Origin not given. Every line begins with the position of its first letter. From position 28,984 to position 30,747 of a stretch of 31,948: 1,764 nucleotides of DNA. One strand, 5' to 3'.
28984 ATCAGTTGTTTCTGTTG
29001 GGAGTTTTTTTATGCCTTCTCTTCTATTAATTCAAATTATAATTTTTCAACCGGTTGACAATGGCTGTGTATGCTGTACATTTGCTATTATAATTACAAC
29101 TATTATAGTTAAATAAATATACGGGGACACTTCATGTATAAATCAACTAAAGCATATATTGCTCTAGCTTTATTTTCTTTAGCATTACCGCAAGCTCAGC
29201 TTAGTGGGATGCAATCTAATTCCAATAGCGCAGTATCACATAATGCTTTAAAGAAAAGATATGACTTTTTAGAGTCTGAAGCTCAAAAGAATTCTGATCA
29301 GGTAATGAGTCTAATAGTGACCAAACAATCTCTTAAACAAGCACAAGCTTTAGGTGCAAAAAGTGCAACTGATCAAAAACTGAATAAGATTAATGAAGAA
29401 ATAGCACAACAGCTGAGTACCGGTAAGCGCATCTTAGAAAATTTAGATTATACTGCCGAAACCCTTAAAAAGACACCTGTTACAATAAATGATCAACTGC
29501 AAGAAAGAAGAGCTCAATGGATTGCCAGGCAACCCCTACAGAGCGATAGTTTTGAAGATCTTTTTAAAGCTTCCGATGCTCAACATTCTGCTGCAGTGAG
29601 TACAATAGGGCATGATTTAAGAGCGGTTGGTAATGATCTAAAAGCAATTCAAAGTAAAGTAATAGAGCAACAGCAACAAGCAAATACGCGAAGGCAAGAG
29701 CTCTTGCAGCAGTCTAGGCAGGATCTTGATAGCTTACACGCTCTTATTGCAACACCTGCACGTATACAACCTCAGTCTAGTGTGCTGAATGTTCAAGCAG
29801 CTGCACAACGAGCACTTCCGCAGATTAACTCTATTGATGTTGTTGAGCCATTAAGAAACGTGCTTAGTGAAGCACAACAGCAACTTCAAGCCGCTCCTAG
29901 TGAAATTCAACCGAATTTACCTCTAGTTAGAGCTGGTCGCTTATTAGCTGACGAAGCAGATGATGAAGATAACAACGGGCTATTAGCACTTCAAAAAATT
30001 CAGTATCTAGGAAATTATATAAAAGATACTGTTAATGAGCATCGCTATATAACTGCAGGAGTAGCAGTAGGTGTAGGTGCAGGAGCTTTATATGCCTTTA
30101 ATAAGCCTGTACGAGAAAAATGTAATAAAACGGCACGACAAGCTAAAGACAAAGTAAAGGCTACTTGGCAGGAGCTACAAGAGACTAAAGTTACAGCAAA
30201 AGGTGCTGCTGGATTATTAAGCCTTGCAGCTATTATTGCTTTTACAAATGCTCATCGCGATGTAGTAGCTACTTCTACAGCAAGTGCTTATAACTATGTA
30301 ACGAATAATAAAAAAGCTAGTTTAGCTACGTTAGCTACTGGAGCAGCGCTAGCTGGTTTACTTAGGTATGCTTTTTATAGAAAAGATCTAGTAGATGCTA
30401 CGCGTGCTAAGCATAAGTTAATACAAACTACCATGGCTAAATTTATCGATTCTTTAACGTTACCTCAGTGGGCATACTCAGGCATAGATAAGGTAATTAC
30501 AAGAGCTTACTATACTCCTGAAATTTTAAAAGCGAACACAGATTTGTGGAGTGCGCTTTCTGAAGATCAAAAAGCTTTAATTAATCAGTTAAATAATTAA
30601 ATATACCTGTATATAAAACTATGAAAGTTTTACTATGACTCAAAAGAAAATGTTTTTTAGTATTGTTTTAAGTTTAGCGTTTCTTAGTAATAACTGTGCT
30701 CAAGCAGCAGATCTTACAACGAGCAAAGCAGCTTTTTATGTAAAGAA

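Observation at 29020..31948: Tandem cluster of four or more signal-peptide proteins built from a recurring Ala/Gly-rich helix - Tyr - basic module, directly downstream of the ribosomal operon terminator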

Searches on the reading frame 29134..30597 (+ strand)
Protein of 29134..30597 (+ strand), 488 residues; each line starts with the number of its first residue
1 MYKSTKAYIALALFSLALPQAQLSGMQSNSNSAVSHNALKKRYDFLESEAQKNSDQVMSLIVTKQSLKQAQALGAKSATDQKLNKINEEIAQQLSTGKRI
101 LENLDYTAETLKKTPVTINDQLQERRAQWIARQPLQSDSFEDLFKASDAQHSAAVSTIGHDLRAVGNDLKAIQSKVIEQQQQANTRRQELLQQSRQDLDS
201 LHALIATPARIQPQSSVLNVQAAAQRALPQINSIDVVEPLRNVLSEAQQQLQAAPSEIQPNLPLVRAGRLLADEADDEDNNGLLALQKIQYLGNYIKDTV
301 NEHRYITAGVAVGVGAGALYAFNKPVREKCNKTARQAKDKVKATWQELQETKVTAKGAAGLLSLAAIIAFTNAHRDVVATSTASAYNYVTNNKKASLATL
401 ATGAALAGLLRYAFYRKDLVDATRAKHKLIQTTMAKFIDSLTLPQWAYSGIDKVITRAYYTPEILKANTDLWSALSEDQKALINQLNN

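Call 7: search_protein_families(library=pfam, proteins=[window:29134-30597:+], max_evalue=1)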
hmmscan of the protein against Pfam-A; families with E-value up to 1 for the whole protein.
window:29134-30597:+ (488 aa): 4 families
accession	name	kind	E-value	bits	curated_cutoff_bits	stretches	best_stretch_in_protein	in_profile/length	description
PF12732.12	YtxH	-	0.0055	17.6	37.5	1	307-351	5-51/71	YtxH-like protein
PF09490.15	CbtA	-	0.061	13.6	30.7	1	303-426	2-105/239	Probable cobalt transporter subunit (CbtA)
PF11620.14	GABP-alpha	-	0.11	13.2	26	1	175-240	18-83/85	GA-binding protein alpha chain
PF07160.18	SKA1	-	0.92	9.7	29.6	1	146-219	26-96/243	Spindle and kinetochore-associated protein 1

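Call 8: search_protein_families(library=ncbifam, proteins=[window:29134-30597:+], max_evalue=1)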
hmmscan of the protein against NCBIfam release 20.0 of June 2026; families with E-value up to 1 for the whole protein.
window:29134-30597:+ (488 aa): 0 families

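Call 9: find_encoding_contigs(protein=window:29134-30597:+, flank=10000, max_places=6)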
Protein window:29134-30597:+ (488 aa): 1 contig read that carries it; 1 place shown.
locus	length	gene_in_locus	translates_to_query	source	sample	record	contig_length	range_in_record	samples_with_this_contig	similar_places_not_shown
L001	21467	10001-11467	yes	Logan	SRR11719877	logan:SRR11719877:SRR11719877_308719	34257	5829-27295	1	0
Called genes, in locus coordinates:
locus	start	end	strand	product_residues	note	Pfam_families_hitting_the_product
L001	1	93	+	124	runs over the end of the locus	PF00238:Ribosomal_L14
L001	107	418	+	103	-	PF00467:KOW (weak), PF17136:ribosomal_L24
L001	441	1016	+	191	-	PF00281:Ribosomal_L5, PF00673:Ribosomal_L5_C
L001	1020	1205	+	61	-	PF00253:Ribosomal_S14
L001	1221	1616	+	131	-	PF00410:Ribosomal_S8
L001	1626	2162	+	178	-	PF00347:Ribosomal_L6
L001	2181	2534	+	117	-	PF00861:Ribosomal_L18p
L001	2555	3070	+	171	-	PF00333:Ribosomal_S5, PF03719:Ribosomal_S5_C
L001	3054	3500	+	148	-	PF00828:Ribosomal_L27A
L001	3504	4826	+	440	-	PF00344:SecY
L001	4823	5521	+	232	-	PF00406:ADK, PF13207:AAA_17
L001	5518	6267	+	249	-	PF00557:Peptidase_M24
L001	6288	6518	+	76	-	PF01176:eIF-1a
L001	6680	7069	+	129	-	PF00416:Ribosomal_S13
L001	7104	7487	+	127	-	PF00411:Ribosomal_S11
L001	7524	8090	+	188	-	PF00163:Ribosomal_S4, PF01479:S4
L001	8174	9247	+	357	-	PF01193:RNA_pol_L, PF01000:RNA_pol_A_bac, PF03118:RNA_pol_A_CTD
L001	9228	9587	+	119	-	PF01196:Ribosomal_L17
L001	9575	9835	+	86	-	PF01106:NifU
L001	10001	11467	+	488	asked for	-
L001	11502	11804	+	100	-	-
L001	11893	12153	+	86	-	-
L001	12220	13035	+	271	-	-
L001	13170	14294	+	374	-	PF07992:Pyr_redox_2, PF12831:FAD_oxidored (faint), PF13738:Pyr_redox_3, PF00070:Pyr_redox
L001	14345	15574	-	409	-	PF05525:Branch_AA_trans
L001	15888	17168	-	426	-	PF05277:DUF726 (weak)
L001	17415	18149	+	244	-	PF02463:SMC_N (faint), PF00005:ABC_tran, PF13304:AAA_21 (faint)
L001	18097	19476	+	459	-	PF19295:SufBD_N, PF01458:SUFBD_core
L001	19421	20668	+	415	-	PF01458:SUFBD_core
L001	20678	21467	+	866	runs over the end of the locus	PF08238:Sel1 (faint)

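Call 16: find_related_loci(query=window:29134-30597:+, collection=genome_contigs, flank=10000)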
Query window:29134-30597:+ (488 aa) in genome_contigs; peptide patterns used: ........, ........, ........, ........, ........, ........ (x = any residue, [..] = any of these).
193 stretches matched a pattern, but none encodes a relative of the query by tblastn (E <= 1e-3).

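Call 17: find_homologous_proteins(query=window:29134-30597:+, max_evalue=0.01)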
Query window:29134-30597:+ (488 aa): 2 proteins with E <= 0.01 among 8000 candidates.
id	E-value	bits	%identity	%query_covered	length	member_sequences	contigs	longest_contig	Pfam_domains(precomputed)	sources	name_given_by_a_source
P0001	0.0e+0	1030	100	100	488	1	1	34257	-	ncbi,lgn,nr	ncbi:hypothetical protein H0X48_04600 [Candidatus Dependentiae bacterium]|nr:hypothetical protein [C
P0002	4.9e-63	232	58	41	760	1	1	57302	-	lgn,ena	-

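Call 19: find_encoding_contigs(protein=P0002, flank=10000, max_places=4)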
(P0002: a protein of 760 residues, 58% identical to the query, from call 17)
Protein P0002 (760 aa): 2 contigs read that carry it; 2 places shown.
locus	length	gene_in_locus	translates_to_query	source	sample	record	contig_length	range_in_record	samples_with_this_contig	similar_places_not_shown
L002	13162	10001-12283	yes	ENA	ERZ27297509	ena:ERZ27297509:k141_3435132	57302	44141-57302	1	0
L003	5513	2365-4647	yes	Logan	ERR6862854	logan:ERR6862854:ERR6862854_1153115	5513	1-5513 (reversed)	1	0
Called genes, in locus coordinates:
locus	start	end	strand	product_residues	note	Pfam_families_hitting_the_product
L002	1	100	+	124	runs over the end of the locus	PF00238:Ribosomal_L14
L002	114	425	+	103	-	PF00467:KOW (weak), PF17136:ribosomal_L24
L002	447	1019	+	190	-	PF00281:Ribosomal_L5, PF00673:Ribosomal_L5_C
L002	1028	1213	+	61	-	PF00253:Ribosomal_S14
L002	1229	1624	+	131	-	PF00410:Ribosomal_S8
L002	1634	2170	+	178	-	PF00347:Ribosomal_L6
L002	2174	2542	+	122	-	PF00861:Ribosomal_L18p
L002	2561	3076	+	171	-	PF00333:Ribosomal_S5, PF03719:Ribosomal_S5_C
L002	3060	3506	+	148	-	PF00828:Ribosomal_L27A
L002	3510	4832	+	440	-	PF00344:SecY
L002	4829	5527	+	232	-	PF00406:ADK, PF13207:AAA_17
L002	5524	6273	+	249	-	PF00557:Peptidase_M24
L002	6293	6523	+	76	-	PF01176:eIF-1a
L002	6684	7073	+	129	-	PF00416:Ribosomal_S13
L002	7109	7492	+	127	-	PF00411:Ribosomal_S11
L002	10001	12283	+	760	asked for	-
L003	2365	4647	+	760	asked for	-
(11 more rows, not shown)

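Call 23: find_homologous_proteins(query=L001:12220-13032:+, max_evalue=0.01)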
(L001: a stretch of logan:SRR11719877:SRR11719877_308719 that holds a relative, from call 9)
Query L001:12220-13032:+ (271 aa): 2 proteins with E <= 0.01 among 8000 candidates.
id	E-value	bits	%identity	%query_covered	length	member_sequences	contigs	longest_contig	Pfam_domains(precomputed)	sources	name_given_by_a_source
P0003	4.4e-169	578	100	100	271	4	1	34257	-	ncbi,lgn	-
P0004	1.5e-56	210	47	99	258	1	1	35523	-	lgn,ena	-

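Call 25: find_encoding_contigs(protein=P0004, flank=10000, max_places=4)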
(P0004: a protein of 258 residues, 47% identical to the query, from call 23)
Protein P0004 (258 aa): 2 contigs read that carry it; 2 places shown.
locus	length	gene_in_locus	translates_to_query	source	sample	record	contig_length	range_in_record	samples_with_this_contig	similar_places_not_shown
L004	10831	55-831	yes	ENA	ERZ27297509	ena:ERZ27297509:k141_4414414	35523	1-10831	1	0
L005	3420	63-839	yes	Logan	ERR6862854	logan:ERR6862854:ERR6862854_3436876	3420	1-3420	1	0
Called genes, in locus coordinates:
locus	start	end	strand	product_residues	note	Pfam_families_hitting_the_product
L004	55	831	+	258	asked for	-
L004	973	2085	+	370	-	PF01266:DAO (faint), PF03486:HI0933_like (faint), PF07992:Pyr_redox_2, PF12831:FAD_oxidored (faint), PF13738:Pyr_redox_3, PF00070:Pyr_redox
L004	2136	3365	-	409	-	PF05525:Branch_AA_trans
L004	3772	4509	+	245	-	PF02463:SMC_N (faint), PF00005:ABC_tran, PF13304:AAA_21 (faint)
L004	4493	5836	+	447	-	PF19295:SufBD_N, PF01458:SUFBD_core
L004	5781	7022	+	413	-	PF01458:SUFBD_core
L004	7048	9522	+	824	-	PF08238:Sel1 (faint)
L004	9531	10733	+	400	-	PF00266:Aminotran_5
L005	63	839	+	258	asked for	-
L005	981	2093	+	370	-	PF01266:DAO (faint), PF03486:HI0933_like (faint), PF07992:Pyr_redox_2, PF12831:FAD_oxidored (faint), PF13738:Pyr_redox_3, PF00070:Pyr_redox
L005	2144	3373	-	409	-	PF05525:Branch_AA_trans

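Call 45: find_homologous_proteins(query=A3, max_evalue=0.001)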
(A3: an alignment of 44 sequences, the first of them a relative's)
Query A3 (44 sequences) (271 aa, profile of the alignment): 2 proteins with E <= 0.001 among 8000 candidates.
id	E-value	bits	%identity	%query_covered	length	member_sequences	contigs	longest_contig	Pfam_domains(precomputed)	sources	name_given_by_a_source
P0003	4.1e-53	198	100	100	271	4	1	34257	-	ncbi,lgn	-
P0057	3.4e-36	143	27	27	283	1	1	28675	-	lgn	-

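Call 60: search_solved_structures(query=A3, max_evalue=10)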
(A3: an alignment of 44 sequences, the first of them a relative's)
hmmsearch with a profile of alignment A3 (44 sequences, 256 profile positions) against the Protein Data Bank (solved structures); distinct sequences matched with E-value up to 10: 7.
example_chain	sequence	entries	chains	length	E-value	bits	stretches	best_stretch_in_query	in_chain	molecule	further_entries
4cj9_A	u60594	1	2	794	0.00017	24.3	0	89-117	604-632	BURRH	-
4cja_A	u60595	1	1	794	0.00019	24.1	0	89-117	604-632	BURRH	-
2ohd_A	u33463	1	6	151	0.00031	23.4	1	71-178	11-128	Probable molybdenum cofactor biosynthesis protein C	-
2llw_A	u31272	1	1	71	0.04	16.5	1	195-220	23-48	Heat shock protein STI1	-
2ont_A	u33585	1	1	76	0.64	12.6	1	179-213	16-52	Capsid protein p24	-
2ekc_A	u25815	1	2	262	1.1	11.8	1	62-128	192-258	Tryptophan synthase alpha chain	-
2eey_A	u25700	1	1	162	4.7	9.7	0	85-173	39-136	Molybdopterin biosynthesis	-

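Call 61: predict_structure(alignment_id=A3)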
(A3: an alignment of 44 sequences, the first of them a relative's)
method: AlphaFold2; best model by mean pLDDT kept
length: 271 residues; sequences in the alignment: 44
mean_pLDDT: 73.3   pTM: 0.46
mean pLDDT of the five models: 73.3, 72.0, 69.5, 68.7, 68.4
residues with pLDDT >= 90: 73; 70-90: 86; 50-70: 77; < 50: 35
segments of 3 or more residues with pLDDT < 50: 15-35, 66-69
pLDDT, mean of each block of 10 residues (from residue 1): 51 46 41 49 65 66 49 58 68 74 76 82 72 63 52 68 81 81 82 78 96 98 97 98 98 95 94 93
secondary structure, 60 per line:
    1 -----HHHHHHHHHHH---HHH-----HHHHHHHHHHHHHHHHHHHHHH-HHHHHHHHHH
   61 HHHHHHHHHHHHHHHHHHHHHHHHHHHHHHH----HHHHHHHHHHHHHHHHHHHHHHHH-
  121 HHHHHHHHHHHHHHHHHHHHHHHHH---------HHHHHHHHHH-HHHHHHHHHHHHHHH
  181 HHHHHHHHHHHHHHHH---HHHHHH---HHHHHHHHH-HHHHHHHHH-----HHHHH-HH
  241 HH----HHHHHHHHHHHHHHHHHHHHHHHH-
elements in order: H6-16 H28-49 H51-91 H96-119 H121-145 H155-164 H166-196 H200-205 H209-217 H219-227 H233-237 H239-242 H247-270

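Call 64: fold_search(model_id=the predicted structure, library=pdb)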
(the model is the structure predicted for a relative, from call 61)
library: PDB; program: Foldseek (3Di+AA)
matches with E <= 10: 90; with E <= 0.001: 0
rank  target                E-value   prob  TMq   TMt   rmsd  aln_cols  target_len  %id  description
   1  3zg1_D                9.6e-01  0.13  0.13  0.24  15.5        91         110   15  NI-BOUND FORM OF M123A MUTANT OF CUPRIAVIDUS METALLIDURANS CH34 CNRXS (released 2013-10-23)
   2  1t98_A                1.6e+00  0.12  0.15  0.15  22.0       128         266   19  Crystal Structure of MukF(1-287) (released 2005-05-24)
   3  3epv_C                1.6e+00  0.10  0.13  0.26  15.5        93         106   13  X-ray Structure of the Metal-sensor CnrX in both the Apo- and Copper-bound Forms (released 2008-11-25)
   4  2y39                  1.7e+00  0.09  0.13  0.24  15.2        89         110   16  Ni-bound form of Cupriavidus metallidurans CH34 CnrXs (released 2011-03-30)
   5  2y3h_B                1.8e+00  0.09  0.13  0.25  15.4        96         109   12  E63Q mutant of Cupriavidus metallidurans CH34 CnrXs (released 2011-03-30)
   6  2y3h_D                2.0e+00  0.08  0.13  0.25  15.6        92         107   13  E63Q mutant of Cupriavidus metallidurans CH34 CnrXs (released 2011-03-30)
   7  3zg1_A                2.1e+00  0.08  0.13  0.25  15.4        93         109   15  NI-BOUND FORM OF M123A MUTANT OF CUPRIAVIDUS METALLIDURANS CH34 CNRXS (released 2013-10-23)
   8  2y3d_A                2.4e+00  0.08  0.13  0.25  14.7        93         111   14  Zn-bound form of Cupriavidus metallidurans CH34 CnrXs (released 2011-03-30)
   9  4wwb                  2.7e+00  0.07  0.13  0.24  15.2        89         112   16  High-resolution structure of the Ni-bound form of the Y135F mutant of C. metallidurans CnrXs (released 2015-02-11)
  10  2y3b                  2.7e+00  0.06  0.12  0.24  15.0        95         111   12  Co-bound form of Cupriavidus metallidurans CH34 CnrXs (released 2011-03-30)
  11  9had_A                3.3e+00  0.08  0.13  0.26  13.3        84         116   17  Der f 21 dust mite allergen with computationally designed DerF21_b10 binder (released 2024-12-18)
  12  6cin_F                3.5e+00  0.09  0.13  0.04   8.7        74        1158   24  Crystal structure of pyruvate:ferredoxin oxidoreductase from Moorella thermoacetica (released 2018-03-28)
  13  2y3h_A                3.5e+00  0.06  0.13  0.25  15.5        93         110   13  E63Q mutant of Cupriavidus metallidurans CH34 CnrXs (released 2011-03-30)
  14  9e2x_C                4.0e+00  0.08  0.12  0.18  16.6       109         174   17  Cryo-EM structure of yeast CMG helicase stalled at G4-containing DNA template, state 2 (released 2025-03-19)
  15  3epv_A                4.0e+00  0.06  0.12  0.25  15.2        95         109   15  X-ray Structure of the Metal-sensor CnrX in both the Apo- and Copper-bound Forms (released 2008-11-25)
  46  6cdk_A                7.3e+00  0.12  0.13  0.08   3.0        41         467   20  Characterization of the P1+ intermediate state of nitrogenase P-cluster (released 2018-05-09)
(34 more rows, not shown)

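Call 85: search_protein_families(library=pfam, alignment_id=A3, max_evalue=0.1)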
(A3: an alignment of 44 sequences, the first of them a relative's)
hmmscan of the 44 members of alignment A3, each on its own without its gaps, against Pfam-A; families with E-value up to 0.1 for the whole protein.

A. member 1, P0003 (271 aa): 0 families

B. families by the number of members that match (of 44 scanned): 23 families
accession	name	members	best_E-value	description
PF12006.13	DUF3500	3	0.058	Protein of unknown function (DUF3500)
PF12732.12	YtxH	2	9.8e-05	YtxH-like protein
PF07813.17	LTXXQ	2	0.0012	LTXXQ motif family protein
PF15654.11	Tox-WTIP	1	0.0029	Toxin with a conserved tryptophan and TIP tripeptide motif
PF11167.13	DUF2953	1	0.0053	Protein of unknown function (DUF2953)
PF25649.1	Rotavirus_VP2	1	0.01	Rotavirus inner capsid protein VP2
PF00483.29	NTP_transferase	1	0.012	Nucleotidyl transferase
PF18312.6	ScsC_N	1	0.013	Copper resistance protein ScsC N-terminal domain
PF15612.11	WHIM1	1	0.013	WSTF, HB1, Itc1p, MBD9 motif 1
PF11700.14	ATG22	1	0.016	Vacuole effluxer Atg22 like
PF18181.6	SLATT_1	1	0.016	SMODS and SLOG-associating 2TM effector domain 1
PF08779.16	bCoV_NS7A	1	0.025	Betacoronavirus NS7A protein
PF22029.2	PhyR_sigma2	1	0.026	Sigma2 domain of PhyR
PF20184.3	DUF6547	1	0.03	Family of unknown function (DUF6547)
PF11980.13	DUF3481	1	0.039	C-terminal domain of neuropilin glycoprotein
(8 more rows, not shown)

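Call 101: search_protein_families(library=ncbifam, proteins=[L001:13170-14291:+], max_evalue=0.00001)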
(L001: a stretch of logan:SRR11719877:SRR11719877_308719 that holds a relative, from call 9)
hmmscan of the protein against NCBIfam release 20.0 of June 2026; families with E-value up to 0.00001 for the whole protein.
L001:13170-14291:+ (374 aa): 44 families (the best 25 are shown)
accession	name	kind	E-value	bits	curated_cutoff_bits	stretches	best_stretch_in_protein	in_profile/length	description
TIGR01292.1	TRX_reduct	equivalog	1.4e-103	345.8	343.45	1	51-349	3-300/300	thioredoxin-disulfide reductase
TIGR03143.1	AhpF_homolog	hypoth_equivalog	3.4e-73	247.1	687.65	1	47-351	3-310/555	putative alkyl hydroperoxide reductase F subunit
TIGR03140.1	AhpF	equivalog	3.1e-72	243.8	502.9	1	41-348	205-511/515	alkyl hydroperoxide reductase subunit F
NF007614.0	PRK10262.1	equivalog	1.3e-71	241.4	644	1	52-350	10-315/321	thioredoxin-disulfide reductase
TIGR01350.1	lipoamide_DH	equivalog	7.1e-17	61.2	408.8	1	143-340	127-324/461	dihydrolipoyl dehydrogenase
TIGR04018.1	Bthiol_YpdA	hypoth_equivalog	3.7e-16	58.8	339.9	1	125-326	92-291/316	YpdA family putative bacillithiol disulfide reductase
NF009410.0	PRK12771.1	subfamily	8.1e-15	54.4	516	1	187-352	267-448/566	NAD(P)-binding protein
TIGR02053.1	MerA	equivalog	3.2e-14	52.8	454.45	1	143-346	124-329/465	mercury(II) reductase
TIGR01316.1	gltA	equivalog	3.8e-13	49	471.75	1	186-341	270-441/449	NADPH-dependent glutamate synthase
NF009409.0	PRK12770.1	subfamily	4.7e-13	48.9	343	1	45-350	15-351/360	putative glutamate synthase subunit beta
NF004776.0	PRK06116.1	equivalog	1e-12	47.8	480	1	139-326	125-307/450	glutathione-disulfide reductase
NF046103.1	NOXase_Strep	equivalog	2e-12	46.8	600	1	118-323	69-280/442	H2O-forming NADH oxidase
TIGR03385.1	CoA_CoA_reduc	equivalog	4.3e-12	45.5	578.8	1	153-328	109-287/439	CoA-disulfide reductase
TIGR03169.1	Nterm_to_SelD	hypoth_equivalog_domain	1.2e-11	44.5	310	1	189-324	146-282/365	pyridine nucleotide-disulfide oxidoreductase family protein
NF004945.0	PRK06292.2-3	equivalog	1.3e-11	44.1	494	1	150-325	132-306/457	dihydrolipoyl dehydrogenase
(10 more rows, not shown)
